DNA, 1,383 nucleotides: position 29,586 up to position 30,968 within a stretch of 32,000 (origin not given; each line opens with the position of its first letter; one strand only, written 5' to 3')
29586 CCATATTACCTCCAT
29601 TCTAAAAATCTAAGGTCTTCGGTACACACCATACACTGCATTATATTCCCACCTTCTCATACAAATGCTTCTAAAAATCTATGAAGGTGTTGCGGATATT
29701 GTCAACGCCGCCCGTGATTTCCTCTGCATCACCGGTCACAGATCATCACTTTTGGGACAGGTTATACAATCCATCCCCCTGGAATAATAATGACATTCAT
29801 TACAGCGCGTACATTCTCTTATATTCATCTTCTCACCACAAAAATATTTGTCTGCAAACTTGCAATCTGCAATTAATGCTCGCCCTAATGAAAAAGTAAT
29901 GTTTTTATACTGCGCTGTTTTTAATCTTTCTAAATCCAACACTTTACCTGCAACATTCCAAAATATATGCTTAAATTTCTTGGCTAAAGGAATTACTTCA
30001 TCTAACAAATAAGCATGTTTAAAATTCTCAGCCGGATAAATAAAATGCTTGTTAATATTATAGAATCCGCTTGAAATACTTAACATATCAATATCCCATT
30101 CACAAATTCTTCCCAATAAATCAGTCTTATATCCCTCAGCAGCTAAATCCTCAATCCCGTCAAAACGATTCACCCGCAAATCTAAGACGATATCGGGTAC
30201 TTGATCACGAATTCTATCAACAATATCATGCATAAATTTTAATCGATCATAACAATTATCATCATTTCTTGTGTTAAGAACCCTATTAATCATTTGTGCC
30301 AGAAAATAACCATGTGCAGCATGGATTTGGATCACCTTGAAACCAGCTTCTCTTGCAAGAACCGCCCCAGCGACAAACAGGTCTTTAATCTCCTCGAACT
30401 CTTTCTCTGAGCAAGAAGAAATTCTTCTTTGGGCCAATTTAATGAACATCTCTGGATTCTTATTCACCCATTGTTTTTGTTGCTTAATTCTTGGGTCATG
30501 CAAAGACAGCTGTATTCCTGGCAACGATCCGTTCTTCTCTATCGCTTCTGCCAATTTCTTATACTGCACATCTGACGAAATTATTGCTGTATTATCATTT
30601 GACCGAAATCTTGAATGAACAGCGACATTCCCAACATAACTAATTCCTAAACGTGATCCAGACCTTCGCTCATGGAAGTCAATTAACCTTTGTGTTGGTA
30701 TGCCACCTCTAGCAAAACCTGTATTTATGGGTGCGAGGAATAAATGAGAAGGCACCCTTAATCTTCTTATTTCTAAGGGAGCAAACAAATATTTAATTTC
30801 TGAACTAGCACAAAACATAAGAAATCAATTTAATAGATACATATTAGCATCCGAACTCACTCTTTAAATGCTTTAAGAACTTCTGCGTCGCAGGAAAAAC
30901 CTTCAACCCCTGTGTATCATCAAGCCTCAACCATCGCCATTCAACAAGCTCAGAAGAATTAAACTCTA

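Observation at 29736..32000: Three-gene array: dUTPase/dCTP-deaminase-fold protein with a 2-TM tail, NUDIX hydrolase and OYE-like flavoprotein with a Cys cluster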

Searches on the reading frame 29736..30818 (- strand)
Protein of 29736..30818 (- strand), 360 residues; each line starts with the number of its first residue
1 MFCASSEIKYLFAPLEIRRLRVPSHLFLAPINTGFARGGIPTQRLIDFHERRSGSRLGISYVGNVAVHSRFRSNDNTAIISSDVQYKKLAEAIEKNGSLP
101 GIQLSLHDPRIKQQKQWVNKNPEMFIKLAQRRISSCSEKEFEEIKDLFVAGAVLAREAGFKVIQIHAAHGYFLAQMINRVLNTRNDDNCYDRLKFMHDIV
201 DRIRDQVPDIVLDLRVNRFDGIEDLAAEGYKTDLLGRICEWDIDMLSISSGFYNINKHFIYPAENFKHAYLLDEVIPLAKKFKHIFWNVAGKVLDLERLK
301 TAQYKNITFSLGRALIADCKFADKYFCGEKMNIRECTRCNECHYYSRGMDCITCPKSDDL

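Call 7: search_protein_families(library=pfam, proteins=[window:29736-30818:-], max_evalue=0.01)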
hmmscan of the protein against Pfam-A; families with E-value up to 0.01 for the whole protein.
window:29736-30818:- (360 aa): 1 family
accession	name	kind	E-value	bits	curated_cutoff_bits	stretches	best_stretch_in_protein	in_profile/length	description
PF00724.26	Oxidored_FMN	-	4.7e-20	72.6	27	1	11-226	2-235/342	NADH:flavin oxidoreductase / NADH oxidase family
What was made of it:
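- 29736..30818 (-): Short OYE-type FMN/[4Fe-4S] oxidoreductase (360 aa). It resembles the N-terminal domain of FadH/BaiCD/TMADH/NCR and has no NAD(P)H/FAD domain. It is a core component. Pfam Oxidored_FMN E 4.7e-20 (call 7).
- Checked: Coordinates 29736..30818, Pfam Oxidored_FMN E 4.7e-20 (call 7).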

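Call 8: search_protein_families(library=padloc, proteins=[window:29736-30818:-], max_evalue=0.01)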
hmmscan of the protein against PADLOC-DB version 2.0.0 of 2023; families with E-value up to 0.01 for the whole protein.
window:29736-30818:- (360 aa): 0 families

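Call 9: search_protein_families(library=ncbifam, proteins=[window:29736-30818:-], max_evalue=0.01)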
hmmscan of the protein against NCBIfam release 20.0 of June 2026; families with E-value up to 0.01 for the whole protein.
window:29736-30818:- (360 aa): 8 families
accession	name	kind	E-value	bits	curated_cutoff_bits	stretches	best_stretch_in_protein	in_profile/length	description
NF041087.1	bile_acid_BaiCD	equivalog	1.5e-31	109.2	825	1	10-354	3-360/642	bile acid Fe-S flavoenzyme BaiCD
NF045592.1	bili_reduct_N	equivalog_domain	1e-25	90.7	425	1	11-342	2-348/363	bilirubin reductase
NF045599.1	bili_reduct_long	exception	4.9e-24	84.5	750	1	11-342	1-349/641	bilirubin reductase, long form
NF010047.0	PRK13523.1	equivalog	9.2e-19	67.6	431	1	11-271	5-271/339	NADPH dehydrogenase NamA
TIGR03997.1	mycofact_OYE_2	equivalog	1.8e-15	56.4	793.15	1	11-350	2-352/645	mycofactocin system FadH/OYE family oxidoreductase 2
NF006101.0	PRK08255.1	equivalog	4.5e-13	48.2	1078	1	133-253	538-662/768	bifunctional salicylyl-CoA 5-hydroxylase/oxidoreductase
NF007899.0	PRK10605.1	subfamily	3.8e-12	46.1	403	1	136-205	152-224/365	N-ethylmaleimide reductase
TIGR03996.1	mycofact_OYE_1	hypoth_equivalog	1.6e-08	33.6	627.9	1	21-341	12-336/633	mycofactocin system FadH/OYE family oxidoreductase 1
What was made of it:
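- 29736..30818 (-): NCBIfam BaiCD and bilirubin-reductase N-domain matches, far below their cut-offs (call 9).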

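Call 10: find_encoding_contigs(protein=window:29736-30818:-, flank=10000, max_places=6)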
Protein window:29736-30818:- (360 aa): no gene with exactly this product is on record in the collection.

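Call 35: find_homologous_proteins(query=window:29736-30818:-, max_evalue=1e-10)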
Query window:29736-30818:- (360 aa): 274 proteins with E <= 1e-10 among 5447 candidates; the best 120 are listed.
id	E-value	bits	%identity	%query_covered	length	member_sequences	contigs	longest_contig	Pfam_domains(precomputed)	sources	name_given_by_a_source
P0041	1.0e-245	833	100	100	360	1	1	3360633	PF00724.27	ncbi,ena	-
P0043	1.1e-97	346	49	96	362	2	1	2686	PF00724.27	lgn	-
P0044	7.6e-93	330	44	95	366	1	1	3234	PF00724.27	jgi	jgi:2,4-dienoyl-CoA reductase-like NADH-dependent reductase (Old Yellow Enzyme family)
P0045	1.1e-91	326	46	95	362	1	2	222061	PF00724.27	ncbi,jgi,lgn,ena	-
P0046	4.0e-91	324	44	94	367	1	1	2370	PF00724.27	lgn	-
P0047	2.0e-90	322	43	94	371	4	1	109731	PF00724.27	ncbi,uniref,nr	ncbi:hypothetical protein [Priestia megaterium]|uniref:oxidoreductase n=1 Tax=Priestia megaterium Ta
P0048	1.1e-89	320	43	94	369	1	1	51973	PF00724.27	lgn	-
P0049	1.7e-89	319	45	95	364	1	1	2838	PF00724.27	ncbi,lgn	-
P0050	3.1e-89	318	43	94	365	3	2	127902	PF00724.27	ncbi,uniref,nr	ncbi:hypothetical protein U5N28_17030 [Lysinibacillus telephonicus]|uniref:oxidoreductase n=1 Tax=Ly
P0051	1.9e-88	315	43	95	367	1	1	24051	PF00724.27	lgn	-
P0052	3.4e-86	308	41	95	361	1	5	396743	PF00724.27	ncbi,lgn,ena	-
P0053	1.2e-85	306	44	93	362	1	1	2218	PF00724.27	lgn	-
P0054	1.2e-85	306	43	94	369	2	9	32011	PF00724.27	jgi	jgi:2,4-dienoyl-CoA reductase-like NADH-dependent reductase (Old Yellow Enzyme family)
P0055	1.4e-85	306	43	96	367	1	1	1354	PF00724.27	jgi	jgi:2,4-dienoyl-CoA reductase-like NADH-dependent reductase (Old Yellow Enzyme family)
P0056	1.7e-85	306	44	95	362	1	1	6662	PF00724.27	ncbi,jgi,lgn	jgi:2,4-dienoyl-CoA reductase-like NADH-dependent reductase (Old Yellow Enzyme family)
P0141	1.3e-56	211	36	93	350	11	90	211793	PF00724.27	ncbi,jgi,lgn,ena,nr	ncbi:MAG: hypothetical protein HFG71_13490 [Hungatella sp.]|jgi:2,4-dienoyl-CoA reductase-like NADH-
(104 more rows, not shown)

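Call 37: find_encoding_contigs(protein=P0045, flank=8000, max_places=2)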
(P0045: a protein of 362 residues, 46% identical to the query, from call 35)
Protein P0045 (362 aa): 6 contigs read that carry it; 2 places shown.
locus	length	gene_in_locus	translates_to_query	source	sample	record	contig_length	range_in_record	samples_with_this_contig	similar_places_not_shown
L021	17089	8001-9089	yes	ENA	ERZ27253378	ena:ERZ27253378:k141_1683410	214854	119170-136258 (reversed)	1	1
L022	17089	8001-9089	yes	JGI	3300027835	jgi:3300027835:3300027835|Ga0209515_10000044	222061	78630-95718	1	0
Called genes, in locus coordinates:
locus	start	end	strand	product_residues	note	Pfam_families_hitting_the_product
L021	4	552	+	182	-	PF02915:Rubrerythrin, PF21349:RUBY_RBDX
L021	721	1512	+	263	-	PF02417:Chromate_transp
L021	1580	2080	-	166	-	PF01695:IstB_IS21, PF20720:nSTAND3 (faint)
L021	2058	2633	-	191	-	PF22483:Mu-transpos_C_2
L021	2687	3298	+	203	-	PF03167:UDG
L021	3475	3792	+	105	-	PF20586:DUF6788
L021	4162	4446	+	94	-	-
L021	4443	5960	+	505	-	PF13091:PLDc_2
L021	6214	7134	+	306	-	PF00990:GGDEF, PF22335:Cas10-Cmr2_palm2 (weak)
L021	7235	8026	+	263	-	PF22769:DCD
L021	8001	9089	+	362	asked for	PF00724:Oxidored_FMN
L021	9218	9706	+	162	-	-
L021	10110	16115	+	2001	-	PF01637:ATPase_2 (weak), PF05729:NACHT, PF13401:AAA_22 (weak), PF24883:NPHP3_N (weak)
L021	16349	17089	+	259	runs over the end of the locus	PF01844:HNH (weak)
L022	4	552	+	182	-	PF02915:Rubrerythrin, PF21349:RUBY_RBDX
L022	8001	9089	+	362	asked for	PF00724:Oxidored_FMN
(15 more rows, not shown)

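Call 38: find_encoding_contigs(protein=P0047, flank=8000, max_places=2)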
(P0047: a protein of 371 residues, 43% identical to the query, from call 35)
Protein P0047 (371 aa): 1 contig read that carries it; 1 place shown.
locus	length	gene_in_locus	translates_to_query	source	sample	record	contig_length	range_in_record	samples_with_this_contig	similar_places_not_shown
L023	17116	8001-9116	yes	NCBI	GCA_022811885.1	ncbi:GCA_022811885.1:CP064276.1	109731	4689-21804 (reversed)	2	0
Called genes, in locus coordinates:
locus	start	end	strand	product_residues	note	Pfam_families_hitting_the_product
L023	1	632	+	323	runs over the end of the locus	PF12784:PDDEXK_2, PF27070:HTH_Rpn_C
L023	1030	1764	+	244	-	-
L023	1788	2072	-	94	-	PF04014:MazE_antitoxin (weak), PF18277:AbrB_C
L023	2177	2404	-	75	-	-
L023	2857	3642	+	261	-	PF13426:PAS_9, PF01740:STAS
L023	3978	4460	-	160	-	-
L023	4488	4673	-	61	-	PF26372:DUF8096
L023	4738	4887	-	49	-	-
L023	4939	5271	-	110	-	PF08863:YolD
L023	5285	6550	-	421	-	PF00817:IMS, PF21999:IMS_HHH_1, PF11799:IMS_C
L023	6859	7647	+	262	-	PF22769:DCD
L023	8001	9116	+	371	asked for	PF00724:Oxidored_FMN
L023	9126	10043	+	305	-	-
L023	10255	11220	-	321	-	-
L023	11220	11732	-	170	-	-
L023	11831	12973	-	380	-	PF13401:AAA_22 (faint), PF00158:Sigma54_activat, PF00004:AAA (weak), PF07724:AAA_2, PF07728:AAA_5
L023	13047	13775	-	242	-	-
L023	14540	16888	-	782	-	PF00580:UvrD-helicase, PF13245:AAA_19 (faint), PF01443:Viral_helicase1 (faint), PF13361:UvrD_C (weak), PF13538:UvrD_C_2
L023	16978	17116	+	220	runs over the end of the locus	PF00440:TetR_N, PF21303:TetR_C_39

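Call 39: find_encoding_contigs(protein=P0141, flank=8000, max_places=3)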
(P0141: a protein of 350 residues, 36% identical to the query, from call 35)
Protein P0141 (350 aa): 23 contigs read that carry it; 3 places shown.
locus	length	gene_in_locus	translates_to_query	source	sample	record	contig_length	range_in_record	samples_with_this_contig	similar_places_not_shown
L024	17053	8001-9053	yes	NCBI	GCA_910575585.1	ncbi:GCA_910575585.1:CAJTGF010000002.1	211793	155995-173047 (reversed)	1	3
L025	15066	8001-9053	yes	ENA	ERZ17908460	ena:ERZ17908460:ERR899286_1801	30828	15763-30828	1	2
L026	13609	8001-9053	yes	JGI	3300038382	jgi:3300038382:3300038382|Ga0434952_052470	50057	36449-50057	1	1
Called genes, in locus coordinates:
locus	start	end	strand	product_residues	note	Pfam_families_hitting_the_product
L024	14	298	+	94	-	PF13308:YARHG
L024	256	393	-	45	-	PF06769:YoeB_toxin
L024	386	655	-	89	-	PF04221:RelB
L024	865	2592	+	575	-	PF17125:Methyltr_RsmF_N, PF01189:Methyltr_RsmB-F, PF17126:RsmF_methylt_CI, PF13636:Methyltranf_PUA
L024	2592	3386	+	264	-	PF01479:S4, PF00849:PseudoU_synth_2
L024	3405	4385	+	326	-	-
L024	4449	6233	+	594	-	PF12799:LRR_4 (faint), PF23598:LRR_14 (weak)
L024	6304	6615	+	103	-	-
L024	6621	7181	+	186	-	-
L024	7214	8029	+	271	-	PF22769:DCD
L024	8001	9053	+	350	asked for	PF00724:Oxidored_FMN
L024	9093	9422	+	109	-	PF03819:MazG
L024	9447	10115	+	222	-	PF00702:Hydrolase, PF12710:HAD, PF13419:HAD_2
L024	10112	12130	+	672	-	PF08497:Radical_SAM_N, PF04055:Radical_SAM, PF11842:DUF3362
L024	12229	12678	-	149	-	-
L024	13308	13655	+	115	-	PF14198:TnpV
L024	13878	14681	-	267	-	PF00165:HTH_AraC, PF12833:HTH_18, PF00165:HTH_AraC (weak)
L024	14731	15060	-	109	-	PF01638:HxlR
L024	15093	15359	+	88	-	-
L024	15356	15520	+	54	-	-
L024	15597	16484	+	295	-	PF08874:DUF1835, PF12395:DUF3658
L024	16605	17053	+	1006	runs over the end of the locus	PF04513:Baculo_PEP_C (faint), PF10145:PhageMin_Tail, PF01442:Apolipoprotein (weak)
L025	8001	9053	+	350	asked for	PF00724:Oxidored_FMN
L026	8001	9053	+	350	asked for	PF00724:Oxidored_FMN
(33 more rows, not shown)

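Call 50: search_protein_families(library=pfam, proteins=[L039:2079-2720:+, L031:149-724:+, L023:9126-10040:+, L021:9218-9703:+], max_evalue=0.001)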
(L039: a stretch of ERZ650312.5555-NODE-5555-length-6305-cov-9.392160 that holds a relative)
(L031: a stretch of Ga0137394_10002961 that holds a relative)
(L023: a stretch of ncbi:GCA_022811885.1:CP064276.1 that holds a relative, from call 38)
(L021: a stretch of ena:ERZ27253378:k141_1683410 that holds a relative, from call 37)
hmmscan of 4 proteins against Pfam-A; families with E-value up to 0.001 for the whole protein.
L039:2079-2720:+ (214 aa): 2 families
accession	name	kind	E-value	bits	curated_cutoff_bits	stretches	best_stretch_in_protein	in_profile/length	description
PF02223.23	Thymidylate_kin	-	1.9e-37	129.2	27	1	8-198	1-185/185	Thymidylate kinase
PF01712.25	dNK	-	3.2e-05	24.2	27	1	120-205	111-201/203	Deoxynucleoside kinase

L031:149-724:+ (192 aa): 2 families
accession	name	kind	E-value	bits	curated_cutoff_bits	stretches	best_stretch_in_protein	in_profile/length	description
PF00692.24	dUTPase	-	3.1e-17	63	22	1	73-183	21-129/129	dUTPase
PF22769.1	DCD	-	3.4e-10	40.6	27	1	73-157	68-151/153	dCTP deaminase-like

L023:9126-10040:+ (305 aa): 1 family
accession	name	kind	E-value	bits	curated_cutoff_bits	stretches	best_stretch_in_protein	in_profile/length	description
PF13271.11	DUF4062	-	0.00019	22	24.7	1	25-116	1-80/82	Domain of unknown function (DUF4062)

L021:9218-9703:+ (162 aa): 0 families

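Call 89: search_protein_families(library=padloc, proteins=[L024:7214-8029:+, L024:8001-9053:+, L024:9093-9422:+], max_evalue=0.001)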
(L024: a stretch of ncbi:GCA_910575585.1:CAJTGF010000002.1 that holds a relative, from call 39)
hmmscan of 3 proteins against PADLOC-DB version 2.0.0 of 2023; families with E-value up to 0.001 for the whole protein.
L024:7214-8029:+ (271 aa): 0 families

L024:8001-9053:+ (350 aa): 0 families

L024:9093-9422:+ (109 aa): 0 families
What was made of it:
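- Closest known: Known nucleotide-depletion defences. Different: PADLOC models of known systems do not match the Dcd-like or OYE proteins (calls 8, 89).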
